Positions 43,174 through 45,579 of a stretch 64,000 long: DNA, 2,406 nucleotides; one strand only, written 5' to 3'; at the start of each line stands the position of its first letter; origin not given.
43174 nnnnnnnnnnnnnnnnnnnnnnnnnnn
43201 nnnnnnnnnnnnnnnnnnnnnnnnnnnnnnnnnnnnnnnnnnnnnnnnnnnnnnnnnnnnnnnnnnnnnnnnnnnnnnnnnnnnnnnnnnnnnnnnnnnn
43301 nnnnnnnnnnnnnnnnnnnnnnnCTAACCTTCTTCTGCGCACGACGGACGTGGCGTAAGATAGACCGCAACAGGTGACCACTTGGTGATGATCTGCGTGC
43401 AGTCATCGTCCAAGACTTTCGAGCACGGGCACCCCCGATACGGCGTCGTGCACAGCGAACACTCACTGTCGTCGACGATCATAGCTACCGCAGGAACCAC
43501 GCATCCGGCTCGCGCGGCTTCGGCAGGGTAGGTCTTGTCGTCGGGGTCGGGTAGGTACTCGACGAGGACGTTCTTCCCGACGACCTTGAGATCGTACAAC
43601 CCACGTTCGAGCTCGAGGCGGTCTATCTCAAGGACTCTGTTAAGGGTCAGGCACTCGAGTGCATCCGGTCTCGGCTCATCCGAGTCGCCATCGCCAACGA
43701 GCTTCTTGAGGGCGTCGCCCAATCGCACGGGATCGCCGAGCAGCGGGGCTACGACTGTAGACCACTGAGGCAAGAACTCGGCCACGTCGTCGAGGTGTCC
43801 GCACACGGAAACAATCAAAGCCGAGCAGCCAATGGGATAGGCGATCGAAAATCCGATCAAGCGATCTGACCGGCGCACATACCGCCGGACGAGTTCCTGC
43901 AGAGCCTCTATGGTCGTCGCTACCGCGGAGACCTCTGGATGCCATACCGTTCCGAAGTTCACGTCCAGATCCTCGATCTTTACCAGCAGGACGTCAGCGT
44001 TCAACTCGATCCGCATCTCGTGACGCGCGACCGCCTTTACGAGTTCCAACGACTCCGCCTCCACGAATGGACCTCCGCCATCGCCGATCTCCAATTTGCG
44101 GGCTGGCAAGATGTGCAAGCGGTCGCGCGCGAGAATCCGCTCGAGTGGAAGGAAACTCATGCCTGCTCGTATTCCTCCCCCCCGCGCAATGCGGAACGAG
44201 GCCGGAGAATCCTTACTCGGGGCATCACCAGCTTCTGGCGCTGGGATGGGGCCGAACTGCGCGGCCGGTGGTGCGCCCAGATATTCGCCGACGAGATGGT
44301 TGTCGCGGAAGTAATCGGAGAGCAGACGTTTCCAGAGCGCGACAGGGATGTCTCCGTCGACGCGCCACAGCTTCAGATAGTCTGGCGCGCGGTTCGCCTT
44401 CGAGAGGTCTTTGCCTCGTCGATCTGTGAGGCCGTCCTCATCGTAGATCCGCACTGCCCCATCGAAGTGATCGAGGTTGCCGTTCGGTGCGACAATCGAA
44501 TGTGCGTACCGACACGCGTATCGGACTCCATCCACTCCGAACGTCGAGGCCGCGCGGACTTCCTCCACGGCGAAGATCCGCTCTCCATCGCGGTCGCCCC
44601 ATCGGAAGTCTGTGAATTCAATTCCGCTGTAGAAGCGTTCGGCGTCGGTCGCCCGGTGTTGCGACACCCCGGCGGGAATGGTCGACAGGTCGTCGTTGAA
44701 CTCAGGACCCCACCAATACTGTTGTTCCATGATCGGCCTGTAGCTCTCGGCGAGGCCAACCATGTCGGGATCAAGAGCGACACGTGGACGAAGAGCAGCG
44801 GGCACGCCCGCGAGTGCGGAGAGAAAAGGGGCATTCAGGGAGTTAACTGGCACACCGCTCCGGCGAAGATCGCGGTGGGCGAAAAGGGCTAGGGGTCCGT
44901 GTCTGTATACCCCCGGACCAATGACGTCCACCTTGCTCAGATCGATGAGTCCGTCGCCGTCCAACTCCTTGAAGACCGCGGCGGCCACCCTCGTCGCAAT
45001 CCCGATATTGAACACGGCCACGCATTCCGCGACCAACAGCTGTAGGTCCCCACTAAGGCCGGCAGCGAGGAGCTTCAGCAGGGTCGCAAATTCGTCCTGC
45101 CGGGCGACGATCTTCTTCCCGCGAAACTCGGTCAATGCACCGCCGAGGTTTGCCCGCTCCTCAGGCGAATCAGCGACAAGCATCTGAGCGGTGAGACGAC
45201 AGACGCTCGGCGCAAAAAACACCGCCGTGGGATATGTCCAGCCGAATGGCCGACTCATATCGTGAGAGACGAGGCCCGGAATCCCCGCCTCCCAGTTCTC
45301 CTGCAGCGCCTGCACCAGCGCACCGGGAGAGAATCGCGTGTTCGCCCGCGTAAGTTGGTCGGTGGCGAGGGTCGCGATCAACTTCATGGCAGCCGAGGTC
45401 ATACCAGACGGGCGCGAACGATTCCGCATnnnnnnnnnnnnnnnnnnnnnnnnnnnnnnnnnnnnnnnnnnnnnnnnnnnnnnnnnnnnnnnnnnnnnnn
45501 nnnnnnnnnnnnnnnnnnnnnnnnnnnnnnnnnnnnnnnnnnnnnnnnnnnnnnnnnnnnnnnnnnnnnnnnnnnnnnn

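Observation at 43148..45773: About 60-nt imperfect direct repeats flanking a single 701-aa orphan gene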

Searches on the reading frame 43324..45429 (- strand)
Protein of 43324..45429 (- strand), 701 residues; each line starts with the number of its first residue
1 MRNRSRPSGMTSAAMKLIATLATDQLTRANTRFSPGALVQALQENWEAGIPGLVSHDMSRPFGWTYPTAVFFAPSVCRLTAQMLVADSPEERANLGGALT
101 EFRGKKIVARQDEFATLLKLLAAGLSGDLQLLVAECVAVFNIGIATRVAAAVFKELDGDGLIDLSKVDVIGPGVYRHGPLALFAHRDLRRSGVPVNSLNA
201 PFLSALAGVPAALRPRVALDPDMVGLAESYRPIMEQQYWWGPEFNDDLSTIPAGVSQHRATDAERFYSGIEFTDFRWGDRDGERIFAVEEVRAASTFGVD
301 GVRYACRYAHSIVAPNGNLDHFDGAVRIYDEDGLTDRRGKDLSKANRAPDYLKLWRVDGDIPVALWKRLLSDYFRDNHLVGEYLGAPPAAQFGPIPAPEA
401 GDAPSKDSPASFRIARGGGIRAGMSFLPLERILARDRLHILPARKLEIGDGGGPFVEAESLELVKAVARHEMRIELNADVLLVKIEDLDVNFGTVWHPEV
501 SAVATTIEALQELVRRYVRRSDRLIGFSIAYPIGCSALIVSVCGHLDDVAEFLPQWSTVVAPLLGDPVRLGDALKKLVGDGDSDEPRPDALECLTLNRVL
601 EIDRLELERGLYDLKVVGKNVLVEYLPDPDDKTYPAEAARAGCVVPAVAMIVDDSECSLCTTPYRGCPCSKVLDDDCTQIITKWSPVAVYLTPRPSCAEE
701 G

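Call 10: search_protein_families(library=pfam, proteins=[window:43324-45429:-], max_evalue=0.01)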
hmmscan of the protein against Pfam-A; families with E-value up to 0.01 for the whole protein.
window:43324-45429:- (701 aa): 0 families

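Call 11: search_protein_families(library=padloc, proteins=[window:43324-45429:-], max_evalue=0.01)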
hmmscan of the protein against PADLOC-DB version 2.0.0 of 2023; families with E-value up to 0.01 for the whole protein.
window:43324-45429:- (701 aa): 0 families

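Call 16: find_encoding_contigs(protein=window:43324-45429:-, flank=10000, max_places=10)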
Protein window:43324-45429:- (701 aa): no gene with exactly this product is on record in the collection.

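Call 17: find_homologous_proteins(query=window:43327-45429:-)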
Query window:43327-45429:- (701 aa): 143 proteins with E <= 0.001 among 8000 candidates; the best 120 are listed.
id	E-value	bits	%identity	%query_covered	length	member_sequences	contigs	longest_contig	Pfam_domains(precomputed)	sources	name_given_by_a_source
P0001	0.0e+0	1582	100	99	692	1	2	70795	-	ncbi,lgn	-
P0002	2.1e-261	888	58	97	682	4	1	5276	-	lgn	-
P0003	7.8e-245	833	54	97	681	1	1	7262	-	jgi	jgi:hypothetical protein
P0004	1.5e-243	828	55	97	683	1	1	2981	-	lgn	-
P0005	4.7e-194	665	66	62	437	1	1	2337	-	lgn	-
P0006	2.2e-145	504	38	97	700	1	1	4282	-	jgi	jgi:hypothetical protein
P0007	2.2e-143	497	40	97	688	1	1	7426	-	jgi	jgi:hypothetical protein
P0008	3.6e-142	493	40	97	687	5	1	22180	-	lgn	-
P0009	3.2e-140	487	52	54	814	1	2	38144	-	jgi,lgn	jgi:hypothetical protein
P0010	1.2e-136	475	39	97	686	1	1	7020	-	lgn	-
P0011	3.7e-126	440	36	97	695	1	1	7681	-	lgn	-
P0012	5.0e-125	437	37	97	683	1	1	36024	-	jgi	jgi:hypothetical protein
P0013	3.2e-123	431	41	82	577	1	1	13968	-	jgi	jgi:hypothetical protein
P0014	4.6e-123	430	37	97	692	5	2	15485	-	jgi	jgi:hypothetical protein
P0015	1.2e-122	429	38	97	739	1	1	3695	-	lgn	-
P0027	6.8e-115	403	34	97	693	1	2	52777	-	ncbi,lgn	-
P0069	3.5e-83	298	31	96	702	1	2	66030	-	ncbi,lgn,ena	-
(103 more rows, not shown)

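Call 18: find_encoding_contigs(protein=P0001, flank=10000, max_places=6)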
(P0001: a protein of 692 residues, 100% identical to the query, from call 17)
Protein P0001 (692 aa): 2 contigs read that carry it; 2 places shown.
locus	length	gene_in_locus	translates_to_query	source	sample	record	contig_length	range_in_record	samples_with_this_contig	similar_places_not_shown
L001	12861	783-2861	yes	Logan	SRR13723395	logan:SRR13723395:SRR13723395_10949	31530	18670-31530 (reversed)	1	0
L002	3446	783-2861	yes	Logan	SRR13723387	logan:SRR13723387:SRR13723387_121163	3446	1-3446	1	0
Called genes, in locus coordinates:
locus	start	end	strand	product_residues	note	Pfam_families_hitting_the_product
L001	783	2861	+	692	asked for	-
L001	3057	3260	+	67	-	-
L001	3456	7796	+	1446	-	PF22726:NCAB2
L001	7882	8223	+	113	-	-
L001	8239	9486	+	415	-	-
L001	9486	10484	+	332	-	-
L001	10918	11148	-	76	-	-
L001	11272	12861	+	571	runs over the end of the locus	PF16940:Tic110 (faint)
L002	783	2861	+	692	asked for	-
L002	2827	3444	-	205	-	?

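Call 19: find_encoding_contigs(protein=P0002, flank=10000, max_places=6)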
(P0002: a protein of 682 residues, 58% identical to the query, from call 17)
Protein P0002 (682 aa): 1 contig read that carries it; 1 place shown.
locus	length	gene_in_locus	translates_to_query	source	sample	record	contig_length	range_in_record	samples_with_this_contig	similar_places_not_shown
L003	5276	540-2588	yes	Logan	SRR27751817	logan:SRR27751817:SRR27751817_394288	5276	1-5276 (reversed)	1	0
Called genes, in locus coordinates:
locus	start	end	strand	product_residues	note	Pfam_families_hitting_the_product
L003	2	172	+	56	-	?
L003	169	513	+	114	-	-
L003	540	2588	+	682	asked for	-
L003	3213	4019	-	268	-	PF12705:PDDEXK_1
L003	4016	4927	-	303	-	-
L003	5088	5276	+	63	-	?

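Call 20: find_encoding_contigs(protein=P0003, flank=10000, max_places=6)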
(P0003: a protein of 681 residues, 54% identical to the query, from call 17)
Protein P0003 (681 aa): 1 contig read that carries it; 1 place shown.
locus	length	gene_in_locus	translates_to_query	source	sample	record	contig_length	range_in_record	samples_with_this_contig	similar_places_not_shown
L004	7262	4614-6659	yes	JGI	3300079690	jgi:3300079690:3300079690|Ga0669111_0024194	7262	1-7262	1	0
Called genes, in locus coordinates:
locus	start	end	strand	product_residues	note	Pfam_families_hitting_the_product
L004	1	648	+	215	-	?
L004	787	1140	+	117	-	PF13975:gag-asp_proteas (weak)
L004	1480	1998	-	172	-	PF06114:Peptidase_M78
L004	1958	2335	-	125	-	PF13560:HTH_31, PF01381:HTH_3, PF12844:HTH_19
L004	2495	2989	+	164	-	PF00932:LTD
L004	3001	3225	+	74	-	PF09954:DUF2188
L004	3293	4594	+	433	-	PF04326:SLFN_AlbA_2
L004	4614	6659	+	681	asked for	-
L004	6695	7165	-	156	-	PF13527:Acetyltransf_9 (weak), PF13673:Acetyltransf_10 (weak), PF00583:Acetyltransf_1, PF13508:Acetyltransf_7, PF08445:FR47 (weak)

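Call 37: search_solved_structures(query=A2, max_evalue=1)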
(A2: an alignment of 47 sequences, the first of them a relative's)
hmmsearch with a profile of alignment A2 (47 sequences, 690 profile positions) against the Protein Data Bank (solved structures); distinct sequences matched with E-value up to 1: 2.
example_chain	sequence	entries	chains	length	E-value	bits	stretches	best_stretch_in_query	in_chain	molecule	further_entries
3fx7_A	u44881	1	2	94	0.064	15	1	532-605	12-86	Putative uncharacterized protein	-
2gts_A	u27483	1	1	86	0.11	14.1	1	532-597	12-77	hypothetical protein HP0062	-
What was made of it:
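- Tried and rejected: The PDB profile search gave only E 0.06 (call 37).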

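Call 38: find_related_loci(query=A2, collection=metagenome_contigs, flank=6000)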
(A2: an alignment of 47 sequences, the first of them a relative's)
Query A2 (692 aa) in metagenome_contigs; peptide patterns used: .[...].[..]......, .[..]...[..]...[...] (x = any residue, [..] = any of these).
250 stretches matched a pattern; 220 encode a relative of the query (tblastn E <= 1e-3); the best 80 are kept; 80 distinct loci.
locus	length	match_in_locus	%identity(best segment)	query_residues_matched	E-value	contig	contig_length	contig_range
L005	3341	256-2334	33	7-686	3e-125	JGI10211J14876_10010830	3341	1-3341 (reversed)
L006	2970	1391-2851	42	7-488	9e-124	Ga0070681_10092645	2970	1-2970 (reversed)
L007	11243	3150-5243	35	9-692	8e-119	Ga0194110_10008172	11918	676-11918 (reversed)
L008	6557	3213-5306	35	9-692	7e-119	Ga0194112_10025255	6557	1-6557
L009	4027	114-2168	33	13-687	5e-119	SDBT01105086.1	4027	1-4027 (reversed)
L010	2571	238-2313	35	2-687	3e-122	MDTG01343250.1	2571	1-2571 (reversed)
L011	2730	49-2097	34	4-681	2e-119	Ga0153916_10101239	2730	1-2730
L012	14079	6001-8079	35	7-686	7e-114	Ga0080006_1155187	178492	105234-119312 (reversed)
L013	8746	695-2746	33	7-686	3e-112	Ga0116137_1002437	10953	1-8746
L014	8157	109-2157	33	7-686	2e-112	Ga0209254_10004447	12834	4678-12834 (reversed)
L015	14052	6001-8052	33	7-686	3e-112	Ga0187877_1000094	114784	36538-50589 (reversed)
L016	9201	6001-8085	31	6-687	3e-108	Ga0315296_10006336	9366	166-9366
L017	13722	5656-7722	32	8-686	5e-108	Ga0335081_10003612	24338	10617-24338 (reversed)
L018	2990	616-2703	32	1-685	1e-108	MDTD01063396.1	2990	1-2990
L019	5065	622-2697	29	6-687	6e-105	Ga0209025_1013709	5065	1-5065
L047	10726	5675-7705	28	8-670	1e-87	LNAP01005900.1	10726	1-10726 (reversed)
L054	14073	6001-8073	27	3-685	9e-87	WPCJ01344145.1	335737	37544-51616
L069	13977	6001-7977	31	14-665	3e-82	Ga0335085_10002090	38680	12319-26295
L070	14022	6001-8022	27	13-687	4e-81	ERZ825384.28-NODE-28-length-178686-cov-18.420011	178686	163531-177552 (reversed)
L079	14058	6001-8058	25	9-687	3e-76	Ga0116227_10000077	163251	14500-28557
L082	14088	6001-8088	28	14-692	2e-75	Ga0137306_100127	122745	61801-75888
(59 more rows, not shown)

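Call 46: search_protein_families(library=pfam, proteins=[L012:9138-12860:-, L017:9554-13321:+, L069:1147-5778:-, L069:8551-12480:-, L070:8063-10015:-, L047:9084-10649:+, L079:258-5411:+, L082:3357-5432:-, L054:8117-10051:+], max_evalue=0.0001)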
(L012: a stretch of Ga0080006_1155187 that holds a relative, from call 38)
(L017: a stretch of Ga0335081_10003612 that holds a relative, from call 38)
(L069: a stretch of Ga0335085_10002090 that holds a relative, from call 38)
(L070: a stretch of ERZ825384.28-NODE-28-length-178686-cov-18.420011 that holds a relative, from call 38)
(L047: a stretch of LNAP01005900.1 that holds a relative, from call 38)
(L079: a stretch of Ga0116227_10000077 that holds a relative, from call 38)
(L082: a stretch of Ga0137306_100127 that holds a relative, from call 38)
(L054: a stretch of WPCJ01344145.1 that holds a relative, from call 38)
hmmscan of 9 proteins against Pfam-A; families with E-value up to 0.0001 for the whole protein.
L012:9138-12860:- (1240 aa): 5 families
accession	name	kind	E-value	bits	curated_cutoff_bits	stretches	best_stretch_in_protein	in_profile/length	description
PF01476.26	LysM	-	8.8e-14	51.6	20.9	1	187-220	1-28/43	LysM domain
PF01580.24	FtsK_SpoIIIE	-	1e-06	28.8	24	1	569-729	39-182/221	FtsK/SpoIIIE family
PF03704.23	BTAD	-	2.3e-06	28.5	22.1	1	1062-1195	2-134/146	Bacterial transcriptional activator domain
PF00486.34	Trans_reg_C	-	3.7e-05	24.1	26.2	1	982-1035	8-60/77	Transcriptional regulatory protein, C terminal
PF14559.12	TPR_19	-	9.3e-05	23.1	25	0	1135-1173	3-41/68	Tetratricopeptide repeat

L017:9554-13321:+ (1255 aa): 0 families

L069:1147-5778:- (1543 aa): 0 families

L069:8551-12480:- (1309 aa): 1 family
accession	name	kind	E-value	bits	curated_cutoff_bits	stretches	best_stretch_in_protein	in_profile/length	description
PF13441.11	Gly-zipper_YMGG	-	9.6e-06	25.7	28.9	1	1083-1121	2-41/45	YMGG-like Gly-zipper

L070:8063-10015:- (650 aa): 2 families
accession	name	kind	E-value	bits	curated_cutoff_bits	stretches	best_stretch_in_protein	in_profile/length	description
PF00589.27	Phage_integrase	-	3.3e-27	95.8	27.1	1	349-523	2-169/172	Phage integrase family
PF14659.12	Phage_int_SAM_3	-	2.2e-10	41.1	22.6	1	232-288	2-57/58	Phage integrase, N-terminal SAM-like domain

L047:9084-10649:+ (521 aa): 3 families
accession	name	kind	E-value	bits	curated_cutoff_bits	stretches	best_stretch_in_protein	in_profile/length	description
PF00239.26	Resolvase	-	8.9e-43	146.3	23.3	1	6-154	1-145/145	Resolvase, N terminal domain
PF07508.19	Recombinase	-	1.9e-24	86.3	21.1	1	173-274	1-100/102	Recombinase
PF13408.12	Zn_ribbon_recom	-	6.5e-13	49.3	25.3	1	289-351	1-58/58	Recombinase zinc beta ribbon domain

L079:258-5411:+ (1717 aa): 1 family
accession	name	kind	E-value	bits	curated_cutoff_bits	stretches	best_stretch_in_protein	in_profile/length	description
PF13365.12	Trypsin_2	-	2.2e-09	38.6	27.6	1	24-161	1-144/144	Trypsin-like peptidase domain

L082:3357-5432:- (691 aa): 8 families
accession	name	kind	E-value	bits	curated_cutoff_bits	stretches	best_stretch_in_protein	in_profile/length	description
PF03764.24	EFG_IV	-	1.1e-38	132.2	24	1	473-593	1-121/121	Elongation factor G, domain IV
PF00009.33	GTP_EFTU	-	2.3e-37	128.9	26.5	1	8-277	2-188/188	Elongation factor Tu GTP binding domain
PF00679.30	EFG_C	-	2.1e-26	92.2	27.9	1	595-682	1-88/89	Elongation factor G C-terminus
PF14492.12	EFG_III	-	6.7e-19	68.2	27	1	407-471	10-74/75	Elongation Factor G, domain III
PF22042.2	EF-G_D2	-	1.4e-12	48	27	1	305-385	3-82/84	Elongation factor G domain 2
PF03144.31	GTP_EFTU_D2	-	3.7e-09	37.3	30.3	1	318-384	1-72/73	Elongation factor Tu domain 2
PF00005.33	ABC_tran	-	1.6e-06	29.2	25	1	10-65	12-66/137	ABC transporter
PF01926.29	MMR_HSR1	-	2e-05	25.1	21.9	1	11-133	1-111/113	50S ribosome-binding GTPase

L054:8117-10051:+ (644 aa): 0 families

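Call 47: predict_structure(alignment_id=A2)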
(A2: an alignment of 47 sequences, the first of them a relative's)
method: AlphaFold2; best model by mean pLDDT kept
length: 692 residues; sequences in the alignment: 47
mean_pLDDT: 90.1   pTM: 0.88
mean pLDDT of the five models: 90.1, 89.8, 88.9, 87.7, 87.1
residues with pLDDT >= 90: 500; 70-90: 150; 50-70: 26; < 50: 16
segments of 3 or more residues with pLDDT < 50: 380-382, 690-692
pLDDT, mean of each block of 10 residues (from residue 1): 74 85 92 95 91 95 95 93 92 94 98 91 96 97 97 97 97 97 93 94 98 98 76 64 90 89 95 94 92 93 92 97 94 88 96 91 88 65 49 61 88 96 89 89 91 98 94 96 97 97 95 94 96 97 96 97 97 74 90 89 84 81 77 88 97 96 96 93 82 37
secondary structure, 60 per line:
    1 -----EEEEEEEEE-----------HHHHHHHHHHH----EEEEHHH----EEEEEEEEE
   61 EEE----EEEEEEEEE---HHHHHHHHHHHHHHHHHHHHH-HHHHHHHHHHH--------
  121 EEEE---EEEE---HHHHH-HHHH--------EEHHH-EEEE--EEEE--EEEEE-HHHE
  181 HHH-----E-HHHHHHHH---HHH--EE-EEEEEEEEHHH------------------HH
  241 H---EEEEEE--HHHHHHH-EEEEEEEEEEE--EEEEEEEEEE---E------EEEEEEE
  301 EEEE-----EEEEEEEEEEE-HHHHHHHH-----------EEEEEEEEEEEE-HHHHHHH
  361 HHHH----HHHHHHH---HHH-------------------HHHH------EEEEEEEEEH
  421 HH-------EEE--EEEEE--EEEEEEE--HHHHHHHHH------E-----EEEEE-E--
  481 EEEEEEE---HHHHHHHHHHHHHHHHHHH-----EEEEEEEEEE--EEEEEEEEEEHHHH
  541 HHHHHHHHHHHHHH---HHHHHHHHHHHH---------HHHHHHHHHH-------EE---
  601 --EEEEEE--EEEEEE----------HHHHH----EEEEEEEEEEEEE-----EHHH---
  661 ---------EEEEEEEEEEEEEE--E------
elements in order (helices of 4 or more, strands of 3 or more residues): E6-14 H26-36 E41-44 E52-63 E68-76 H80-100 H102-112 E121-124 E128-131 H135-139 H141-144 E159-162 E165-168 E171-175 H191-198 E210-217 E245-250 H253-259 E261-271 E274-283 E294-304 E310-320 H322-329 E341-352 H354-364 H369-375 H401-404 E411-419 E430-432 E435-439 E442-448 H451-459 E472-476 E481-487 H491-509 E515-524 E527-536 H537-554 H558-569 H579-588 E603-608 E611-616 H627-631 E636-648 E670-683

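Call 51: fold_search(model_id=the predicted structure, library=pdb)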
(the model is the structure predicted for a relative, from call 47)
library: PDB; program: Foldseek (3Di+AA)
matches with E <= 10: 629; with E <= 0.001: 0
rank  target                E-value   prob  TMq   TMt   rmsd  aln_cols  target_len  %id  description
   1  1txn_A                1.8e-01  0.14  0.10  0.20  14.0       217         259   11  Crystal structure of coproporphyrinogen III oxidase (released 2004-11-30)
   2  1txn_B                1.9e-01  0.13  0.10  0.20  13.0       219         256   12  Crystal structure of coproporphyrinogen III oxidase (released 2004-11-30)
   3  7svm_C                2.5e-01  0.03  0.07  0.06  24.1       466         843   10  DPP8 IN COMPLEX WITH LIGAND ICeD-2 (released 2022-10-05)
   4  5im7_A                2.7e-01  0.05  0.07  0.14  23.8       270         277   10  Crystal structure of HLA-B5801, a protective HLA allele for HIV-1 infection (released 2016-10-05)
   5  6szw_A                3.3e-01  0.12  0.07  0.22  14.4       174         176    5  Asymmetric complex of Factor XII and kininogen with gC1qR/C1QBP/P32 is governed by allostery (released 2020-07-22)
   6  3fol_A                3.5e-01  0.05  0.06  0.12  21.7       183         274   14  Crystal structure of the Class I MHC Molecule H-2Kwm7 with a Single Self Peptide VNDIFERI (released 2010-01-12)
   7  7svm_A                4.3e-01  0.02  0.07  0.06  24.1       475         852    9  DPP8 IN COMPLEX WITH LIGAND ICeD-2 (released 2022-10-05)
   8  4tmd                  4.6e-01  0.06  0.06  0.16  15.7       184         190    9  X-ray structure of Putative uncharacterized protein (Rv0999 ortholog) from Mycobacterium smegmatis (released 2014-07-02)
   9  9d72_A                4.8e-01  0.02  0.06  0.12  23.6       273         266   12  CryoEM structure of anti-MHC-I Fab M1/42 complex with H2-Dd (released 2026-02-04)
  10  5kku_A                5.1e-01  0.03  0.07  0.12  16.1       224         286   10  Crystal structure of an N-terminal dehydratase from difficidin assembly line (released 2016-12-21)
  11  1wzn_A                5.4e-01  0.33  0.07  0.19  14.4        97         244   12  Crystal Structure of the SAM-dependent methyltransferase from Pyrococcus horikoshii OT3 (released 2006-03-14)
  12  8jv0_A                5.4e-01  0.02  0.06  0.11  23.1       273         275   11  Crystal structure of the SLA-2*1001 allele and ASFV antigenic peptide at 2.2A resolution (released 2024-06-05)
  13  4mji_F                5.7e-01  0.02  0.06  0.11  24.4       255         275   12  T cell response to a HIV reverse transcriptase epitope presented by the protective allele HLA-B*51:01 (released 2014-05-28)
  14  3mm0_D                6.0e-01  0.23  0.07  0.32   8.2        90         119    8  Crystal structure of chimeric avidin (released 2010-10-27)
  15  5bsz                  6.0e-01  0.10  0.06  0.15  17.9       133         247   10  X-ray structure of the sugar N-methyltransferase KedS8 from Streptoalloteichus sp ATCC 53650 (released 2015-07-29)
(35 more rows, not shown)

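Call 59: search_dna_similar(query=P0001, collection=plasmids, mode=protein, max_rows=15)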
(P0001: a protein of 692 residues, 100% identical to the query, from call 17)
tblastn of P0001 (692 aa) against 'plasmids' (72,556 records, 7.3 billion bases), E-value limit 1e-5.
Records with a match: 3; places in all: 4; records where one place covers at least 80% of the query: 0.
Best place of each record, by identity: <60% 3.
By first word of the organism name: Pseudomonas 3.
By predicted mobility (MOB-suite, as given by PLSDB): non-mobilizable 3.
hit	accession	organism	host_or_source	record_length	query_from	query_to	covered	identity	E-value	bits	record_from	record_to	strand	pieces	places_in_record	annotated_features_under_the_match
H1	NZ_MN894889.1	Pseudomonas aeruginosa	-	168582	134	375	35%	25.5%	5e-12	77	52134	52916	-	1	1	hypothetical protein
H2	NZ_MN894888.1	Pseudomonas aeruginosa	-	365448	134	375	35%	25.5%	5e-12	77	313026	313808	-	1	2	hypothetical protein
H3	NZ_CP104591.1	Pseudomonas aeruginosa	Homo sapiens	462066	134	375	35%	25.5%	5e-12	77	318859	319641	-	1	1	hypothetical protein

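Call 60: search_dna_similar(query=P0001, collection=phages, mode=protein, max_rows=15)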
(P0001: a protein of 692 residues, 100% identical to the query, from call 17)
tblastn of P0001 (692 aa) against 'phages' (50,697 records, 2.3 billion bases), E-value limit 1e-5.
Records with a match: 1; places in all: 1; records where one place covers at least 80% of the query: 0.
Best place of each record, by identity: <60% 1.
By first word of the organism name: Bacteriophage 1.
By host as written in the record: - 1.
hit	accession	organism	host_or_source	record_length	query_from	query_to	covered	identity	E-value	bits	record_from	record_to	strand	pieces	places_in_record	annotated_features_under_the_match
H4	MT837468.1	Bacteriophage sp.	human fecal samples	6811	150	375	33%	23.9%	6e-11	72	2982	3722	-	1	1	record has no annotation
